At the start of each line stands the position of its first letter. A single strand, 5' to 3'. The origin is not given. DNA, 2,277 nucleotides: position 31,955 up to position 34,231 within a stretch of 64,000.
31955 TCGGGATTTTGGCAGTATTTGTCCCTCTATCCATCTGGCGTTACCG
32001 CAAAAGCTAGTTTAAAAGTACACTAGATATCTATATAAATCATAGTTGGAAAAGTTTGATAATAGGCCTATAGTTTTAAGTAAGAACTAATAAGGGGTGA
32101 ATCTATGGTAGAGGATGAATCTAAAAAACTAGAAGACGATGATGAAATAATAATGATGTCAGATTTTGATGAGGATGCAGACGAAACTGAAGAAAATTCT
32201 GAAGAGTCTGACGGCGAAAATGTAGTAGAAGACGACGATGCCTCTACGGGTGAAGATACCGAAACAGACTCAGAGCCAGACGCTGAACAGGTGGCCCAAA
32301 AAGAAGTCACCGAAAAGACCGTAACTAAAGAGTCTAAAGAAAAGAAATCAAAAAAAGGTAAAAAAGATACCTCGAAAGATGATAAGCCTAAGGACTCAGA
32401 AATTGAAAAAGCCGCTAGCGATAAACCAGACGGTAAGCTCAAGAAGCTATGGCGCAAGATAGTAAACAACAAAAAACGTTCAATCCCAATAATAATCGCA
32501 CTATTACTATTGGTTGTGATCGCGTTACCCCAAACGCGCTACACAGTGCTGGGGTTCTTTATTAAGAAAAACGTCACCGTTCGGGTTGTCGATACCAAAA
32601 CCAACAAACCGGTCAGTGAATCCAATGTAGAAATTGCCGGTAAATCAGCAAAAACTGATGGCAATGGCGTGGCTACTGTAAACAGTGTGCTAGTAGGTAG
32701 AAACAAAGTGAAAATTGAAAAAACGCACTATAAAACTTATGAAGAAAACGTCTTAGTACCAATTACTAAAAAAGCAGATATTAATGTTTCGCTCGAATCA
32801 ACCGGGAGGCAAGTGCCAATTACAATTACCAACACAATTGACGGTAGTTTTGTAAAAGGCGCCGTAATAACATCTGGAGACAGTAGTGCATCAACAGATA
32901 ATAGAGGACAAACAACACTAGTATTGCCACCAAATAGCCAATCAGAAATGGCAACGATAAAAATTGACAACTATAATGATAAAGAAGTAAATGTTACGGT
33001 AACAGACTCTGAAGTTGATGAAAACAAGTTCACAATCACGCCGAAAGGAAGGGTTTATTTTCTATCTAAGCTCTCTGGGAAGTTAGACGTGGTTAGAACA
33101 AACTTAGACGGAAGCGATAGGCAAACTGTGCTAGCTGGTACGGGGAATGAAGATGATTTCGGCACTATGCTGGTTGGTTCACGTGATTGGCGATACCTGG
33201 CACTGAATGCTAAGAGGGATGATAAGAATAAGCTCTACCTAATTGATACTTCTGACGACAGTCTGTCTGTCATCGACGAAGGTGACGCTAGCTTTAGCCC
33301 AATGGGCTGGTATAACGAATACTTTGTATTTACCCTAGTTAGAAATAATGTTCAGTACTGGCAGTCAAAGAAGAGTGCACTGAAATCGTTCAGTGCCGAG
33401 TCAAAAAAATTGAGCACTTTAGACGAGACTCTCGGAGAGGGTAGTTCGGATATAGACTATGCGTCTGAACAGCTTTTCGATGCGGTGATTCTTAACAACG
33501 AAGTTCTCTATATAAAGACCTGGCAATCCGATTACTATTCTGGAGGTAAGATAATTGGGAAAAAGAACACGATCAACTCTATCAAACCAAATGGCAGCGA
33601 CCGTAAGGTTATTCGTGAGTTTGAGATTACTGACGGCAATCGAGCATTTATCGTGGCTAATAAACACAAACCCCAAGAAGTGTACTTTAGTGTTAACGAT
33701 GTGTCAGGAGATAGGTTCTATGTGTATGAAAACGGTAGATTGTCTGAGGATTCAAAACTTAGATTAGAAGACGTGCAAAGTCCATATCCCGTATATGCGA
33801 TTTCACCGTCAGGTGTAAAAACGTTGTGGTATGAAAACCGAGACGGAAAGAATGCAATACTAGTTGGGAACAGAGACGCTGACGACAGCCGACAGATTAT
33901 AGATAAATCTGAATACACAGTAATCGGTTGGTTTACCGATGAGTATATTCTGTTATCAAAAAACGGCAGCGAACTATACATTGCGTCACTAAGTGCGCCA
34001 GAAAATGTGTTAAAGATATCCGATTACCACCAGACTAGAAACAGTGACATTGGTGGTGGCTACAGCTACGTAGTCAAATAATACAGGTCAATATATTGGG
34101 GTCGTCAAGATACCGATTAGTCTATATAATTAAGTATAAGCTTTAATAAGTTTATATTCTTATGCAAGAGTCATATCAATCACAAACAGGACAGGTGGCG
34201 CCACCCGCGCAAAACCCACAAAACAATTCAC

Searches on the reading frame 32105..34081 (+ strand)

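Call 47: search_protein_families(library=pfam, proteins=[window:32105-34081:+], max_evalue=0.00001)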
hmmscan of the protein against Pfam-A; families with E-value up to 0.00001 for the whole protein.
window:32105-34081:+ (658 aa): 1 family
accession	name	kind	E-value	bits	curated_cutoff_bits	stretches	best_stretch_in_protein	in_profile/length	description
PF13620.12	CarboxypepD_reg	-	4e-09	37.1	32.3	1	157-231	2-82/82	Carboxypeptidase regulatory-like domain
